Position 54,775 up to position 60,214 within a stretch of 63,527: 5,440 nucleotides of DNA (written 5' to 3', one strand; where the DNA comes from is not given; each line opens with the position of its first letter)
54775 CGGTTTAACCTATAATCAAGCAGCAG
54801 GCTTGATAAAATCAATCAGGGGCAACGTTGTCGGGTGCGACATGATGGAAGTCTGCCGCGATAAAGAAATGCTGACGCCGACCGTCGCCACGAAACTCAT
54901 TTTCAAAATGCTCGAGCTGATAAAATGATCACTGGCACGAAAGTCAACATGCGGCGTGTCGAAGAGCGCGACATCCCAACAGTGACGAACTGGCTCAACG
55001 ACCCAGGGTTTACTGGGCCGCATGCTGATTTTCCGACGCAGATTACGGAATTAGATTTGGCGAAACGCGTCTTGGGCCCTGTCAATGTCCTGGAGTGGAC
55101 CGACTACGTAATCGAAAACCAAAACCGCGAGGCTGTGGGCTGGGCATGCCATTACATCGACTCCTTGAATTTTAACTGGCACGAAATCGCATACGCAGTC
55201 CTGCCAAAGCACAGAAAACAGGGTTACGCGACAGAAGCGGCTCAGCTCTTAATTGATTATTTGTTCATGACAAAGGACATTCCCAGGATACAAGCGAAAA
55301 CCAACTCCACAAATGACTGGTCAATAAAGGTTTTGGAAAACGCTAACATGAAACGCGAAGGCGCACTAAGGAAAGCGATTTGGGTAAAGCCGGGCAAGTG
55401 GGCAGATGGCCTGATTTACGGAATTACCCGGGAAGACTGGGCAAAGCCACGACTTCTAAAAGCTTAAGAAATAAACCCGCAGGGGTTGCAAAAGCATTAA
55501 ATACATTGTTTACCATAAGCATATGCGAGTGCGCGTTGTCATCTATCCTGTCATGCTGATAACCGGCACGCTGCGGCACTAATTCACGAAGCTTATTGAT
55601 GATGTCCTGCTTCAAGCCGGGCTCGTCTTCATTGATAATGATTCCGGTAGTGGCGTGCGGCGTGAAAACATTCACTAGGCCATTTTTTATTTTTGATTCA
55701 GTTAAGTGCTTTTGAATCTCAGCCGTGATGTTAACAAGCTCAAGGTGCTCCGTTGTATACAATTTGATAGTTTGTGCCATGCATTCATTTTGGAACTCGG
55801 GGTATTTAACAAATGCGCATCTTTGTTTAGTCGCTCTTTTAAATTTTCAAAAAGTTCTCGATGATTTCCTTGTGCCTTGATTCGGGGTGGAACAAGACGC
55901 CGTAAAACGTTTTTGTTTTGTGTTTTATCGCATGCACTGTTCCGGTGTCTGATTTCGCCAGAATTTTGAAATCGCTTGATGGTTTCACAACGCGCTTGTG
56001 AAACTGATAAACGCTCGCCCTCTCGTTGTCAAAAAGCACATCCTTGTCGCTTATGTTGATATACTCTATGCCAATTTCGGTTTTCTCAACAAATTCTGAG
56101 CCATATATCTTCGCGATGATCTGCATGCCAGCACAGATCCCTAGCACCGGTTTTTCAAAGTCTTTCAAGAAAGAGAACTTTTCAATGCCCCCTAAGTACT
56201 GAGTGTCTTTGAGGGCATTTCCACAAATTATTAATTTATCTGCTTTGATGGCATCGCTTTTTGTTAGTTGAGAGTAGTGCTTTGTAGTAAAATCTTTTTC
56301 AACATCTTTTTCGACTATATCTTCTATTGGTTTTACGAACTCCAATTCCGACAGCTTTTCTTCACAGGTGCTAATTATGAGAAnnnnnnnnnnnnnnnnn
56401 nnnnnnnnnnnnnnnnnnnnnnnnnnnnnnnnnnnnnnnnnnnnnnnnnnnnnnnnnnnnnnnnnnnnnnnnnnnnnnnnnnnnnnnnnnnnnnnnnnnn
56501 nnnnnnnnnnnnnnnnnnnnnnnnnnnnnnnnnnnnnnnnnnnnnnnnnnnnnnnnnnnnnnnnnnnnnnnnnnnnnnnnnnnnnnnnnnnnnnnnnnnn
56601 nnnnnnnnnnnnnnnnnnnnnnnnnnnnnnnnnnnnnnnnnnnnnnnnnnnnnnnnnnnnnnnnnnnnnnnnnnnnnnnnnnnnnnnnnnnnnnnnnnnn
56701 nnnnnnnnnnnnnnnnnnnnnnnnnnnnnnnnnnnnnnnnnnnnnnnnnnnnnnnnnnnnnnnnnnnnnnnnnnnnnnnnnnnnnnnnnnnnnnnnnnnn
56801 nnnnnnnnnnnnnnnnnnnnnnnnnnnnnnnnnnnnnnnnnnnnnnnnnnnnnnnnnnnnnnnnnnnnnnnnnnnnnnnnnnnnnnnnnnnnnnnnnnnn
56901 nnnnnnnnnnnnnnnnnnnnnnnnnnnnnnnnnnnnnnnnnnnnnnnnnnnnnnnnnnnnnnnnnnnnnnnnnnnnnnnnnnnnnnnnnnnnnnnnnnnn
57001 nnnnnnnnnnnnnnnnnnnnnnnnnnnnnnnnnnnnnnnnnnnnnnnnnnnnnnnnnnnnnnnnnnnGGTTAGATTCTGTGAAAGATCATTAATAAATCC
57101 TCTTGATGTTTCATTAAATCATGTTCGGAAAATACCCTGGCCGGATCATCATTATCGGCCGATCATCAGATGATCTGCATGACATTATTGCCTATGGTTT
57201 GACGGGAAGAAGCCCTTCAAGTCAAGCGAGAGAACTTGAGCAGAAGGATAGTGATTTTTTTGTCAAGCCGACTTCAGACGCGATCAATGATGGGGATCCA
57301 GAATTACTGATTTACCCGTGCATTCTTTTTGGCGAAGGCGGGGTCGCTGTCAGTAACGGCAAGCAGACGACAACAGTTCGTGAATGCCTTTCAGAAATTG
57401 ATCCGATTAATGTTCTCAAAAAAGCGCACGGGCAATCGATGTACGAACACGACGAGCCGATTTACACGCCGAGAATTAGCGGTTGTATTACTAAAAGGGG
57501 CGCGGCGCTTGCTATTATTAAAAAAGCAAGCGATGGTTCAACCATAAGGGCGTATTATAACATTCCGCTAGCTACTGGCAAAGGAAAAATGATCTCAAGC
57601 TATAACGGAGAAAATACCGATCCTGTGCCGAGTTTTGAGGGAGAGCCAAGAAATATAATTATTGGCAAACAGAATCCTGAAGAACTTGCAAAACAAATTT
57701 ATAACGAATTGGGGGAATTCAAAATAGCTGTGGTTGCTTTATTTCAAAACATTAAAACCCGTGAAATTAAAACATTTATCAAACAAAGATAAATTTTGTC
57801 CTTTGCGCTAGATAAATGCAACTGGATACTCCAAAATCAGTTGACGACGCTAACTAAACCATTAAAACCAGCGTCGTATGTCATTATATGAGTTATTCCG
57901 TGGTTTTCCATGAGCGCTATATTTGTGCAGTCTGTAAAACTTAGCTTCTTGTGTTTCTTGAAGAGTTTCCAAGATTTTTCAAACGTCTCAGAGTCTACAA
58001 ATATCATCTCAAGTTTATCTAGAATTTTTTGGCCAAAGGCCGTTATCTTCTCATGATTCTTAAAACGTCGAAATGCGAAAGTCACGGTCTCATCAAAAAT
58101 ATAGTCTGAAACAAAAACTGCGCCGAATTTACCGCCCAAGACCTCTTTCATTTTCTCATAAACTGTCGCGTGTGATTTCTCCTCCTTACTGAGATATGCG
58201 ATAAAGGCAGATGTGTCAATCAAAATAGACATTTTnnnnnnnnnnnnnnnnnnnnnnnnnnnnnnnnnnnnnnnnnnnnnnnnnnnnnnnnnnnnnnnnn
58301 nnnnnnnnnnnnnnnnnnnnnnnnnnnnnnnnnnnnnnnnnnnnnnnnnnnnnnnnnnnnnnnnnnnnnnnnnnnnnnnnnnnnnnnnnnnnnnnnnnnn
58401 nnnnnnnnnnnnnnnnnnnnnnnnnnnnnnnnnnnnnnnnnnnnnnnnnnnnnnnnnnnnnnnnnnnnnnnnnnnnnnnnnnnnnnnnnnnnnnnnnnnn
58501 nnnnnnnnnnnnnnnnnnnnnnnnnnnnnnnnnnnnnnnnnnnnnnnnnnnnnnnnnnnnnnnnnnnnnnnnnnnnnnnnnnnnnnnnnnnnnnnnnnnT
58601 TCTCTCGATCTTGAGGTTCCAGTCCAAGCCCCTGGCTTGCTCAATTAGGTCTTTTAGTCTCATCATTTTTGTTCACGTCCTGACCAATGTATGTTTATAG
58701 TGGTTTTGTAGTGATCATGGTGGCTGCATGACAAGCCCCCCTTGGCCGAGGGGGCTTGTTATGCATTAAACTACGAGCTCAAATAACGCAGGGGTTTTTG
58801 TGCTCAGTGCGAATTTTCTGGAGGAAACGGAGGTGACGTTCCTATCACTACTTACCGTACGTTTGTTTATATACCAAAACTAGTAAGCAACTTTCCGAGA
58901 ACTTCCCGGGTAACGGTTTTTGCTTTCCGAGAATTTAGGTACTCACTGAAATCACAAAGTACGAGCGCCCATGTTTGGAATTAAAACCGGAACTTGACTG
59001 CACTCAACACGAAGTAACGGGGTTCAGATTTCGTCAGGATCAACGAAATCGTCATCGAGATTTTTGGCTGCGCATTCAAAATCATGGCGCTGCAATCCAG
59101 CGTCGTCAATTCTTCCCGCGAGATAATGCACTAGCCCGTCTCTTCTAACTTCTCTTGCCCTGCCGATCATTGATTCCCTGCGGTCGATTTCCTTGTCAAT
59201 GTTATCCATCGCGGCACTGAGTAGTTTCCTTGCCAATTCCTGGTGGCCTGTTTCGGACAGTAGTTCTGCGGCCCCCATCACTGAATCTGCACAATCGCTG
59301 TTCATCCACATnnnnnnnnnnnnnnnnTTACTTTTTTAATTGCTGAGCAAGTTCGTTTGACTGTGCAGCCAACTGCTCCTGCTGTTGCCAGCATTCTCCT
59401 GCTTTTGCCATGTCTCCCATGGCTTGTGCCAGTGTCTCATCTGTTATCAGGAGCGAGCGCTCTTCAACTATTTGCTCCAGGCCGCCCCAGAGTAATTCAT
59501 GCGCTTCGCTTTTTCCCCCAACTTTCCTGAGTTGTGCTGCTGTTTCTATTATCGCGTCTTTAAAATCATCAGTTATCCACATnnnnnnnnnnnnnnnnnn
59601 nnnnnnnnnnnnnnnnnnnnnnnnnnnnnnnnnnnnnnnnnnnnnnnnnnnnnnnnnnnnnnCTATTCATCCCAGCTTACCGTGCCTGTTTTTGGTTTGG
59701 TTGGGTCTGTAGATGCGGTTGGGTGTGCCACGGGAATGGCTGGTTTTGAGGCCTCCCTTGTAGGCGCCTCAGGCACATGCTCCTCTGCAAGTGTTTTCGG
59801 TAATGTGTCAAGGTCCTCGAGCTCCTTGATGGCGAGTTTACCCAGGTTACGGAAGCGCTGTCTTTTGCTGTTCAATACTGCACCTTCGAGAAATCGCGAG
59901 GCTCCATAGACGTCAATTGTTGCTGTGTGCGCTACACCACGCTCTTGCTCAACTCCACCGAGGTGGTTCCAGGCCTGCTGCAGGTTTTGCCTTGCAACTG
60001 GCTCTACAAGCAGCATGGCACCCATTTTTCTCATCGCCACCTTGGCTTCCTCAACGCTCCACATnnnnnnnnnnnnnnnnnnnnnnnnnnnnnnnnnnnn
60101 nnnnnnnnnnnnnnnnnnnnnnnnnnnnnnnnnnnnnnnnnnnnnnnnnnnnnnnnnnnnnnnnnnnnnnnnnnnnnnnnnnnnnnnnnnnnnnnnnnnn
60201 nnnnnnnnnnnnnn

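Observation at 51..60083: A dispersed family of at least 14 small orphan genes that all start Met-Trp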

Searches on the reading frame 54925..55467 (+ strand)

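Call 53: search_protein_families(library=pfam, proteins=[window:54925-55467:+], max_evalue=0.001)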
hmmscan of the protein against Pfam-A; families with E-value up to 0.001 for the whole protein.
window:54925-55467:+ (180 aa): 4 families
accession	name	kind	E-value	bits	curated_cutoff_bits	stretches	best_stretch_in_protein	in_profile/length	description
PF13302.13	Acetyltransf_3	-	3.9e-17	63.7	25.4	1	7-143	2-138/138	Acetyltransferase (GNAT) domain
PF00583.31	Acetyltransf_1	-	2.6e-10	41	20.7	1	61-138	35-112/116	Acetyltransferase (GNAT) family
PF13420.13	Acetyltransf_4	-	3.7e-05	24.2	24.3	1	10-161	2-152/155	Acetyltransferase (GNAT) domain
PF13523.12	Acetyltransf_8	-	0.00053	20.1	27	0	94-147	89-142/145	Acetyltransferase (GNAT) domain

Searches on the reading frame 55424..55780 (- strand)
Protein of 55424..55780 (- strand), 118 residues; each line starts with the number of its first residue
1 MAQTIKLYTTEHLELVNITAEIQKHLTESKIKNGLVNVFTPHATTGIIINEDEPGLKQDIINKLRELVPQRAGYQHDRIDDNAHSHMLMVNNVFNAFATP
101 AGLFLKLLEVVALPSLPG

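Call 43: search_protein_families(library=pfam, proteins=[window:55424-55780:-], max_evalue=0.01)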
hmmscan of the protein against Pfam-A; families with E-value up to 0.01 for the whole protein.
window:55424-55780:- (118 aa): 2 families
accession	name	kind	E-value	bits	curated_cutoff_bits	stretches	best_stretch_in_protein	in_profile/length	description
PF01894.22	UPF0047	-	5.7e-21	75.3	27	1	17-88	1-74/117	Uncharacterised protein family UPF0047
PF23176.1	bHLH_LHW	-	0.0023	18.3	28.5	1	56-93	10-47/63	Transcription factor LHW bHLH domain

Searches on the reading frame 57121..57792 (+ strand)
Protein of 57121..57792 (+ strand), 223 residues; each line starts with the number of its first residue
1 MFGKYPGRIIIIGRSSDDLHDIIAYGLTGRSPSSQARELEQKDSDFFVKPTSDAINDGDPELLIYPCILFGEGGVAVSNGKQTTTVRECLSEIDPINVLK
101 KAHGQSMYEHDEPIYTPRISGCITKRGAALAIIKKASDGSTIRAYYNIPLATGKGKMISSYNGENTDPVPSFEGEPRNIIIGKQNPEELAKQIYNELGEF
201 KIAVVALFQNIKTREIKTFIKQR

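Call 14: search_protein_families(library=pfam, proteins=[window:57121-57792:+], max_evalue=0.1)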
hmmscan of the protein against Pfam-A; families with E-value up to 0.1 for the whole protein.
window:57121-57792:+ (223 aa): 1 family
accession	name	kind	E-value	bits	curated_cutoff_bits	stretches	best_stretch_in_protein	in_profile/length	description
PF07826.16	IMP_cyclohyd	-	4e-30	105.3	28.1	1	5-209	1-188/192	IMP cyclohydrolase-like protein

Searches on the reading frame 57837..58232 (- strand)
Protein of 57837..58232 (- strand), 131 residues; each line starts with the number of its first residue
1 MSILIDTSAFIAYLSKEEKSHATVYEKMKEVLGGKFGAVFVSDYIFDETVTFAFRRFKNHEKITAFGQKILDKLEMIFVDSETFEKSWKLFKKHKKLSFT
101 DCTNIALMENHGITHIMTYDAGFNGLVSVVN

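Call 43: search_protein_families(library=pfam, proteins=[window:57837-58232:-], max_evalue=0.01)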
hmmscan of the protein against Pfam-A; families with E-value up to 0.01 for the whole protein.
window:57837-58232:- (131 aa): 2 families
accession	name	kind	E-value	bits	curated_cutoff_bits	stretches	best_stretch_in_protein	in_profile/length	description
PF01850.27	PIN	-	7.5e-17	62.5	23.6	1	3-124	1-115/120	PIN domain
PF13470.12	PIN_3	-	0.0091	17.2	27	0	3-80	2-75/115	PIN domain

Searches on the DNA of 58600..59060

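Call 89: search_rna_families(source=window, start=58600, end=59060, threshold=evalue, max_evalue=1)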
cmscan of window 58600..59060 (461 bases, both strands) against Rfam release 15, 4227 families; matches with E-value up to 1: 1.
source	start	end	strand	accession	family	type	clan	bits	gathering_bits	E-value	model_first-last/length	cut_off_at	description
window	58725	58765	-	RF03960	mir-6644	Gene; miRNA;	-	17.9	82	0.52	14-52/67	no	mir-6644 microRNA precursor family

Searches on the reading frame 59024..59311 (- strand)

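Call 14: search_protein_families(library=pfam, proteins=[window:59024-59311:-], max_evalue=0.1)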
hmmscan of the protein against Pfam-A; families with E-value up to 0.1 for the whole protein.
window:59024-59311:- (95 aa): 1 family
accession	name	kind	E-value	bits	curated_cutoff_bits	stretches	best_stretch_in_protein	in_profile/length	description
PF23938.1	DUF7273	-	0.011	16.3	31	1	11-43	16-48/65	Domain of unknown function (DUF7273)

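Call 60: search_protein_families(library=padloc, proteins=[window:59024-59311:-], max_evalue=0.1)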
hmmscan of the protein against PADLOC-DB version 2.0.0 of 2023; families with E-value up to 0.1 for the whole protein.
window:59024-59311:- (95 aa): 0 families

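Call 61: search_protein_families(library=phrogs, proteins=[window:59024-59311:-], max_evalue=0.1)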
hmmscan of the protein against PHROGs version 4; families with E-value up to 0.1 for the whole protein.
window:59024-59311:- (95 aa): 2 families
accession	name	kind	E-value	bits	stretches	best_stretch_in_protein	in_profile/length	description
phrog_24188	-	unknown function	0.0087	16.3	1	30-95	177-240/416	-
phrog_2499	-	unknown function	0.028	15.5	1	14-39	18-43/64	-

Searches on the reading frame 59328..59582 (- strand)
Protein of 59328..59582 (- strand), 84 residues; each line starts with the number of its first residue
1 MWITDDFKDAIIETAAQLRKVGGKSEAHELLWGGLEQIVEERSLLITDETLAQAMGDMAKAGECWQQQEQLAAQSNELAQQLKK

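Call 14: search_protein_families(library=pfam, proteins=[window:59328-59582:-], max_evalue=0.1)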
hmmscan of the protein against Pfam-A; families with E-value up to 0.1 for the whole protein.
window:59328-59582:- (84 aa): 0 families

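Call 66: predict_structure(protein=window:59328-59582:-)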
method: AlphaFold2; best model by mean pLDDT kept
length: 84 residues; sequences in the alignment: 1
mean_pLDDT: 72.2   pTM: 0.36
mean pLDDT of the five models: 72.2, 70.4, 66.3, 65.9, 65.4
residues with pLDDT >= 90: 1; 70-90: 47; 50-70: 36; < 50: 0
segments of 3 or more residues with pLDDT < 50: none
pLDDT, mean of each block of 10 residues (from residue 1): 68 69 60 65 64 80 84 87 75
secondary structure, 60 per line:
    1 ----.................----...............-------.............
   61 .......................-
elements in order: H5-21 H26-40 H48-83
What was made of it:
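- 59328..59582 (-): MW gene #13, 84 aa, predicted three helices. AF2 gives pLDDT 72 with helices 5-21, 26-40 and 48-83; residues 1-4 are not helical (call 66).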

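Call 72: fold_search(model_id=the predicted structure, library=pdb)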
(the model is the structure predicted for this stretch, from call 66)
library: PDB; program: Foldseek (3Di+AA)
matches with E <= 10: 4; with E <= 0.001: 0
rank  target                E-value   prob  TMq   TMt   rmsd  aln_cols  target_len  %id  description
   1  6yxx_AR               6.3e+00  0.08  0.26  0.08  10.5        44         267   20  State A of the Trypanosoma brucei mitoribosomal large subunit assembly intermediate (released 2020-10-14)
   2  5npl_C                9.0e+00  0.09  0.38  0.20   2.7        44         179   23  Crystal structure of hexameric CBS-CP12 protein from bloom-forming cyanobacteria, Yb-derivative at 2.8 A resolution (released 2018-05-30)
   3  6h8e_A                9.0e+00  0.04  0.27  0.36  10.3        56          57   16  Truncated derivative of the C-terminal domain of the TssA component of the type VI secretion system from Burkholderia  (released 2018-11-21)
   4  8jjr_f                9.7e+00  0.07  0.30  0.17   3.1        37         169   24  Cryo-EM structure of Symbiodinium photosystem I (released 2024-05-15)

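Call 87: search_protein_families(library=ncbifam, proteins=[window:59328-59582:-], max_evalue=0.1)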
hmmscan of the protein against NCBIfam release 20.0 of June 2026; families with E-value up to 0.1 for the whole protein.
window:59328-59582:- (84 aa): 0 families

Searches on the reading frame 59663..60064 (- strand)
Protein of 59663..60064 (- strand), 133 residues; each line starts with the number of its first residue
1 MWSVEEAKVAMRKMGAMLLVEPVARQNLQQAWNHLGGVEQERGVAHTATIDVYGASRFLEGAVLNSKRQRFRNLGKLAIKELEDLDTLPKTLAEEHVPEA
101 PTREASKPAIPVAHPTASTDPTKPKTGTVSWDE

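Call 14: search_protein_families(library=pfam, proteins=[window:59663-60064:-], max_evalue=0.1)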
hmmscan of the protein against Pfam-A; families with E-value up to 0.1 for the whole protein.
window:59663-60064:- (133 aa): 0 families

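Call 45: find_related_loci(query=window:59663-60064:-, collection=viral_contigs, flank=5000)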
Query window:59663-60064:- (133 aa) in viral_contigs; peptide patterns used: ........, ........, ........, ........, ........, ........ (x = any residue, [..] = any of these).
8 stretches matched a pattern, but none encodes a relative of the query by tblastn (E <= 1e-3).

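Call 60: search_protein_families(library=padloc, proteins=[window:59663-60064:-], max_evalue=0.1)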
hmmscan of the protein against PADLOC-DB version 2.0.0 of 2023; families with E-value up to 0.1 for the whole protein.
window:59663-60064:- (133 aa): 0 families

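Call 61: search_protein_families(library=phrogs, proteins=[window:59663-60064:-], max_evalue=0.1)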
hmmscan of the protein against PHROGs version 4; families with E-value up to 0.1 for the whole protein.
window:59663-60064:- (133 aa): 0 families

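Call 62: search_solved_structures(query=window:59663-60064:-, max_evalue=1)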
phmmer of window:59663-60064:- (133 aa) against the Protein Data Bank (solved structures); distinct sequences matched with E-value up to 1: 1.
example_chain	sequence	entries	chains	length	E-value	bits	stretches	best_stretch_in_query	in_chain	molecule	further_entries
7cnr_B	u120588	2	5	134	0.38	14.5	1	32-127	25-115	UPF0107 protein TK1248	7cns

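Call 87: search_protein_families(library=ncbifam, proteins=[window:59663-60064:-], max_evalue=0.1)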
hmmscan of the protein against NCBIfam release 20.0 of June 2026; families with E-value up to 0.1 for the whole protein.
window:59663-60064:- (133 aa): 0 families
